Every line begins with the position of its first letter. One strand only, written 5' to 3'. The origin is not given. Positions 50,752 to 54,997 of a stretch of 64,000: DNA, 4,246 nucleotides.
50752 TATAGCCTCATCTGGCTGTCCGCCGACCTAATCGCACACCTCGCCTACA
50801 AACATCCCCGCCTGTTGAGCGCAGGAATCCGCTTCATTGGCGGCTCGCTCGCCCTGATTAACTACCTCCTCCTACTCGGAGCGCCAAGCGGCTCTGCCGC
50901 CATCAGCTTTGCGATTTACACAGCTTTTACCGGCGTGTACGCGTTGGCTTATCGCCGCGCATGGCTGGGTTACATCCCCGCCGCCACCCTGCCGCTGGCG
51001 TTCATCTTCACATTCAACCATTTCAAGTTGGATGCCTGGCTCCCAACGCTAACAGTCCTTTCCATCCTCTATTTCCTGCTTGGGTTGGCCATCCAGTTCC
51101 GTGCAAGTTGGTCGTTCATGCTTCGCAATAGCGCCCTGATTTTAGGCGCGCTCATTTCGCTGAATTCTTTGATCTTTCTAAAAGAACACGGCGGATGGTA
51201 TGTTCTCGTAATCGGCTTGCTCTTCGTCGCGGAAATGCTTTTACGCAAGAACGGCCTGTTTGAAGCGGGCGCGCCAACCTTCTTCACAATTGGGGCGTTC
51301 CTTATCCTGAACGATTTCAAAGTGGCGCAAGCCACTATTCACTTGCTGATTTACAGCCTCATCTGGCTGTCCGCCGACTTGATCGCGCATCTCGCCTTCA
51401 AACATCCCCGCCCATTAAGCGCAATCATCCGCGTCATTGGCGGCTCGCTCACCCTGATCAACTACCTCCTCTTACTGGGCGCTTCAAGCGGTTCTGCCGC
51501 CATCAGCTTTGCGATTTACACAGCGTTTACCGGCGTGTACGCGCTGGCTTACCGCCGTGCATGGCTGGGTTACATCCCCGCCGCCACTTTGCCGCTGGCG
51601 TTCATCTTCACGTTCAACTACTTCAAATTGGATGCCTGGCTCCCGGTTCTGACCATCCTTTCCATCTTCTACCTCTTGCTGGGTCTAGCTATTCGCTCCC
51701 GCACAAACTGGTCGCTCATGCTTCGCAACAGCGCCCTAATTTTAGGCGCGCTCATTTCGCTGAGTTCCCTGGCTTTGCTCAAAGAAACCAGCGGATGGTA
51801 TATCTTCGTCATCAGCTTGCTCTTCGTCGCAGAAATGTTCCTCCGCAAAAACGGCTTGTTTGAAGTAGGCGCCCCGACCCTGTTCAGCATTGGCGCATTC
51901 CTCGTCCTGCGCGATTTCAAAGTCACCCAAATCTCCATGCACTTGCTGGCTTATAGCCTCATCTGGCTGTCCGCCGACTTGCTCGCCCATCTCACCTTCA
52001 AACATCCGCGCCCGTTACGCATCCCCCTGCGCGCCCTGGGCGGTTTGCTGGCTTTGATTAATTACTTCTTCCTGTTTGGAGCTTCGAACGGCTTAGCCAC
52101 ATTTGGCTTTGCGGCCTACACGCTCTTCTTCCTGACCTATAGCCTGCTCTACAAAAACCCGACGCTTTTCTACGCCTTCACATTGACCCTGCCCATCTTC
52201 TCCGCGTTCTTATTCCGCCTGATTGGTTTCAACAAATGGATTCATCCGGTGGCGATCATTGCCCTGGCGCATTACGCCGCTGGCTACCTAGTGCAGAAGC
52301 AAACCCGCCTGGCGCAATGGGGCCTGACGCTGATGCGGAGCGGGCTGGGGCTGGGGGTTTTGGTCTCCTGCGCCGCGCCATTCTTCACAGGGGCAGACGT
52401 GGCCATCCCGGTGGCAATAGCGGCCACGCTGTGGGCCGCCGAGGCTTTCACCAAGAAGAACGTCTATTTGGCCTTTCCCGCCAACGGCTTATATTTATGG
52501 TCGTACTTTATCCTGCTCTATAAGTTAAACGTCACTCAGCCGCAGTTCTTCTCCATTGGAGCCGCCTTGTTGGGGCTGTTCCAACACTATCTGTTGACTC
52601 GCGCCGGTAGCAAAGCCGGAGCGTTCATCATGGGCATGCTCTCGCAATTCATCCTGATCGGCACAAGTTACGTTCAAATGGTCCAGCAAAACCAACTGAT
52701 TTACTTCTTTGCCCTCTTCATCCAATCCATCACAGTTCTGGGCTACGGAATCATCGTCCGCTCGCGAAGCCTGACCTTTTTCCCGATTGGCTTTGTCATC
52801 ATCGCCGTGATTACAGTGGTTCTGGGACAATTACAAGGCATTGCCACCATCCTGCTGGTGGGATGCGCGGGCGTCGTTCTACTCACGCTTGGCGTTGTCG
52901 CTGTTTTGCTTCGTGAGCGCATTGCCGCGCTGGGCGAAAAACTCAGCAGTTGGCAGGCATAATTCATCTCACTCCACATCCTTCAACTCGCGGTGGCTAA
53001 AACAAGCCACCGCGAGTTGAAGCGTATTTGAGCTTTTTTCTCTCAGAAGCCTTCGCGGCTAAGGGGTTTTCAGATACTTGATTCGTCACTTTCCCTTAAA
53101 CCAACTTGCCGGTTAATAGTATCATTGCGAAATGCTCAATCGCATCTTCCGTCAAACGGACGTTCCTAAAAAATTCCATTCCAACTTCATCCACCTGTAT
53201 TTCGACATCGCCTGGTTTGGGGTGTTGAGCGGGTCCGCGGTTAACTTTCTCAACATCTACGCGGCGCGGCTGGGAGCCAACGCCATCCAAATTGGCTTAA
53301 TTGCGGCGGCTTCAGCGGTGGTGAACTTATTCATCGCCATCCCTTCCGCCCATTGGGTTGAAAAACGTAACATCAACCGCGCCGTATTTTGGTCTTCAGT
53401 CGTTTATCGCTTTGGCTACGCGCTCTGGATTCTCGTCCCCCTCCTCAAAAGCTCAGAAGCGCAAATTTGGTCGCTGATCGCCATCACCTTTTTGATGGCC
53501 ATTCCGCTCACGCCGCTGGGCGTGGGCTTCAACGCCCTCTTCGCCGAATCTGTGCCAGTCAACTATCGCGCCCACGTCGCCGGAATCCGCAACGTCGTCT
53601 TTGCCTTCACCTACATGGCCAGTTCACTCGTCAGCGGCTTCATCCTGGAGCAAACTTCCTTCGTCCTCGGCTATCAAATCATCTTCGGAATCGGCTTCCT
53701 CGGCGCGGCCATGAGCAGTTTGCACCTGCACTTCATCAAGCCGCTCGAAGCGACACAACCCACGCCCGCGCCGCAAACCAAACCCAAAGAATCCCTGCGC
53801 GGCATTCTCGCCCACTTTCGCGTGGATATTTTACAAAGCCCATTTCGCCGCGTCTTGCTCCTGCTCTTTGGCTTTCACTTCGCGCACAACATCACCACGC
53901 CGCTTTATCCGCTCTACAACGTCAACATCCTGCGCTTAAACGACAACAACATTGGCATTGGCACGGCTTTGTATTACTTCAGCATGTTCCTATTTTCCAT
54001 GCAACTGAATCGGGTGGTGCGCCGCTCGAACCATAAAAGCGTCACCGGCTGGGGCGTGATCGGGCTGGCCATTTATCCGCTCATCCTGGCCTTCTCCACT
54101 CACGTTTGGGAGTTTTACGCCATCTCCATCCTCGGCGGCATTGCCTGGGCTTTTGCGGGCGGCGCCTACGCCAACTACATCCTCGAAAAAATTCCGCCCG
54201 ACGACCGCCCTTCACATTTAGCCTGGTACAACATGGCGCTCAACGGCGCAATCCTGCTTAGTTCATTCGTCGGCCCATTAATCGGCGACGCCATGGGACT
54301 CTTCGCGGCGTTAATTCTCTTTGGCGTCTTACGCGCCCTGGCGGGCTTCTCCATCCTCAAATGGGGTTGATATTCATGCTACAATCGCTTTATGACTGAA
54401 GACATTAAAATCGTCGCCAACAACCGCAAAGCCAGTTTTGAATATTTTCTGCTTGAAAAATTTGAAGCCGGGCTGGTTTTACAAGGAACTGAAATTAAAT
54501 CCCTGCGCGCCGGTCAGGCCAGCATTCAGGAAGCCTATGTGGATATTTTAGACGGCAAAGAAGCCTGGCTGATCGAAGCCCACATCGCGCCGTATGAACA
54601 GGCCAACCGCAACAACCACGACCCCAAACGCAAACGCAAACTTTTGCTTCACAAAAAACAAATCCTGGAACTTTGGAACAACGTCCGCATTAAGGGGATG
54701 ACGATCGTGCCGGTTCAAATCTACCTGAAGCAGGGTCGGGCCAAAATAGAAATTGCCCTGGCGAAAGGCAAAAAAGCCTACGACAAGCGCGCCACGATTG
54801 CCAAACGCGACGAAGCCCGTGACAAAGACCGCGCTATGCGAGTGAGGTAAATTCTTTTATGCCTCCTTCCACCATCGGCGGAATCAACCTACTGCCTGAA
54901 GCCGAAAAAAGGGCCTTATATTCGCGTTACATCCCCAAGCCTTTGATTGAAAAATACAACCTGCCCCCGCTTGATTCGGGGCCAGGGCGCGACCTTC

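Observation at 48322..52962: Giant (1546 aa) membrane protein: small soluble head, Pro/Gln-rich tether, then roughly 50 transmembrane helices with no recognisable functional motif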

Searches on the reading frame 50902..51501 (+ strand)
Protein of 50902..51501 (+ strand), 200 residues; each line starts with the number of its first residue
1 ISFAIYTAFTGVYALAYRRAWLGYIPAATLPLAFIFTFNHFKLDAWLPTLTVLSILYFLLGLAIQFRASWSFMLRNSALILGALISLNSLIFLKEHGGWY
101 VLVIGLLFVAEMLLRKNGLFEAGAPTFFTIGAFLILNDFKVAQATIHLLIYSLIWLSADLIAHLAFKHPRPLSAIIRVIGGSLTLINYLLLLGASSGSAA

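Call 14: search_protein_families(library=pfam, proteins=[window:50902-51501:+], max_evalue=10)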
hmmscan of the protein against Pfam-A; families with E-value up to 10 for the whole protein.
window:50902-51501:+ (200 aa): 1 family
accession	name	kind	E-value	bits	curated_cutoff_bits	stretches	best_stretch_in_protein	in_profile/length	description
PF23636.1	DUF7144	-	0.02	15.4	27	1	40-109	39-105/115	Domain of unknown function (DUF7144)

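Call 58: predict_structure(alignment_id=A2)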
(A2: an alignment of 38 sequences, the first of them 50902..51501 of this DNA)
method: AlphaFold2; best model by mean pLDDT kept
length: 200 residues; sequences in the alignment: 38
mean_pLDDT: 91.6   pTM: 0.83
mean pLDDT of the five models: 91.6, 90.4, 88.6, 88.4, 86.7
residues with pLDDT >= 90: 147; 70-90: 46; 50-70: 4; < 50: 3
segments of 3 or more residues with pLDDT < 50: 198-200
pLDDT, mean of each block of 10 residues (from residue 1): 93 94 96 95 95 98 93 97 98 96 97 88 94 97 91 93 84 87 87 60
secondary structure, 60 per line:
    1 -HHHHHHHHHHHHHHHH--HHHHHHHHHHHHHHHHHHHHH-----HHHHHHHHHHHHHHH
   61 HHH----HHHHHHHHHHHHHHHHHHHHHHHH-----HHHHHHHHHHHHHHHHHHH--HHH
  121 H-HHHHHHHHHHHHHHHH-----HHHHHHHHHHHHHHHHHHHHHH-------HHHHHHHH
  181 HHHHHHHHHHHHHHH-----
elements in order: H2-17 H20-40 H46-63 H68-91 H97-115 H118-121 H123-138 H144-165 H173-195
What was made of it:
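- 50902..51501 (+): Module 2, aa 861-1060: 8 transmembrane helices. The AlphaFold2 model has pLDDT 91.6, pTM 0.83 and 8 membrane-length helices plus a 4-residue helix (call 58).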

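Call 60: fold_search(model_id=the predicted structure, library=pdb)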
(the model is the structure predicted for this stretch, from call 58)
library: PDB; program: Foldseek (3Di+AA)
matches with E <= 10: 299; with E <= 0.001: 0
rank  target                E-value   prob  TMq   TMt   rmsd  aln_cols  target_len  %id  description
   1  8f6q_A                9.6e-02  1.00  0.54  0.54   6.5       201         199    9  CryoEM structure of designed modular protein oligomer C8-71 (released 2023-11-29)
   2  9d2f_L                4.1e-01  0.25  0.22  0.14  14.7       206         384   13  3D structure and atomic model of RS3 of mouse respiratory cilia (released 2025-08-13)
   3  6e9y_A                9.1e-01  0.72  0.47  0.43   7.9       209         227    8  DHF38 filament (released 2018-11-21)
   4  6e9v_A                1.0e+00  0.41  0.32  0.31  14.4       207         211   10  DHF79 filament (released 2018-11-21)
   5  7e2d_I                1.3e+00  0.20  0.25  0.09  12.8       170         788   13  Monomer of TRAPPII (Closed) (released 2022-02-09)
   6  7e8s_I                1.3e+00  0.20  0.25  0.09  12.8       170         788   13  Intact TRAPPII (state I). (released 2022-02-09)
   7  6fna_B                1.3e+00  0.11  0.21  0.19  17.3       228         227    9  Mono- and bivalent 14-3-3 inhibitors for characterizing supramolecular lysine-PEG interactions in proteins (released 2018-07-04)
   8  6e9z_A                1.3e+00  0.54  0.44  0.40   8.1       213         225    8  DHF119 filament (released 2018-11-21)
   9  6e9t_A                1.3e+00  0.54  0.41  0.38   9.1       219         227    8  DHF58 filament (released 2018-11-21)
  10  3m50_A                1.3e+00  0.20  0.28  0.26  14.7       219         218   10  Structure of the 14-3-3/PMA2 complex stabilized by Epibestatin (released 2010-05-26)
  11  6ejn_B                1.4e+00  0.16  0.25  0.20  13.3       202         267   13  The KLC2 TPR domain bound to the JIP3 leucine zipper domain (released 2018-09-05)
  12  6zc9_B                1.5e+00  0.12  0.23  0.21  16.4       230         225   10  Structure of 14-3-3 gamma in complex with Nedd4-2 14-3-3 binding motif Ser448 (released 2021-07-21)
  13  7mgx_E                1.6e+00  0.35  0.23  0.39   7.7       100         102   13  Structure of EmrE-D3 mutant in complex with monobody L10 and methyl viologen (released 2022-03-02)
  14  8f6h_B                1.6e+00  0.12  0.23  0.18  18.6       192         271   15  Cryo-EM structure of a Zinc-loaded asymmetrical TMD D70A mutant of the YiiP-Fab complex (released 2023-02-08)
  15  8rrm_A                1.6e+00  0.11  0.22  0.20  17.8       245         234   12  tripartite complex between 14-3-3 sigma, Fusicoccin-A, and a phosphopeptide optimized for a Fusicoccin-mediated stabil (released 2025-02-12)
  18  5cwn                  1.8e+00  0.84  0.55  0.54   6.4       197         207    6  Crystal structure of de novo designed helical repeat protein DHR71 (released 2015-12-16)
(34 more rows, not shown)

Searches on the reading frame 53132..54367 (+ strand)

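Call 9: search_protein_families(library=pfam, proteins=[window:53132-54367:+], max_evalue=0.001)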
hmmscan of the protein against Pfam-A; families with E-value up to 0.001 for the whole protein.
window:53132-54367:+ (412 aa): 2 families
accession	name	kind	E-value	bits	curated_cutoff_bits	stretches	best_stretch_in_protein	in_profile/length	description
PF07690.21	MFS_1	-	2.1e-27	96.4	33.4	2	35-269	13-234/347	Major Facilitator Superfamily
PF05977.19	MFS_3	-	5.5e-05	22.2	27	1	47-406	40-388/524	Transmembrane secretion effector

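Call 45: search_protein_families(library=ncbifam, proteins=[window:53132-54367:+], max_evalue=0.00001)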
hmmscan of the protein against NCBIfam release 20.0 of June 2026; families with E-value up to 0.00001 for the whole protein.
window:53132-54367:+ (412 aa): 5 families
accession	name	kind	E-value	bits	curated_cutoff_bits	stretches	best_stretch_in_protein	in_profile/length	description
TIGR00900.1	2A0121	subfamily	1.2e-10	41.3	319.6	1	45-387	27-362/364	H+ Antiporter protein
TIGR00880.1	2_A_01_02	superfamily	5.1e-08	33.1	131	1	281-409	7-135/141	multidrug resistance protein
NF045684.1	tet_MFS_65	exception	2.7e-07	30.1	800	1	273-399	36-157/383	tetracycline efflux MFS transporter Tet(65)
NF012195.0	tet_MFS_H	exception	4e-06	26.2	840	1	274-397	43-161/392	tetracycline efflux MFS transporter Tet(H)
TIGR00881.1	2A0104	subfamily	6.4e-06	25.4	407.75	1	279-373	41-131/379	phosphoglycerate transporter protein PgtP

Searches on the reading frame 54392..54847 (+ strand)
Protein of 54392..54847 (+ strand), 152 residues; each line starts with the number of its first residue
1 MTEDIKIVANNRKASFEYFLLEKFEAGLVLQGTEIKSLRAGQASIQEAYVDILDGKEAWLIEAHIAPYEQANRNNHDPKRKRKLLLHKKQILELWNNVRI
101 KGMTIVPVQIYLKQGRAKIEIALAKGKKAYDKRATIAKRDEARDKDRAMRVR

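Call 9: search_protein_families(library=pfam, proteins=[window:54392-54847:+], max_evalue=0.001)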
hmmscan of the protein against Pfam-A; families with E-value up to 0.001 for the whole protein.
window:54392-54847:+ (152 aa): 1 family
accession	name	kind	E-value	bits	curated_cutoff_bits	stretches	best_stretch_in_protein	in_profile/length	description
PF01668.23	SmpB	-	1.7e-58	197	27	1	8-150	1-142/143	SmpB protein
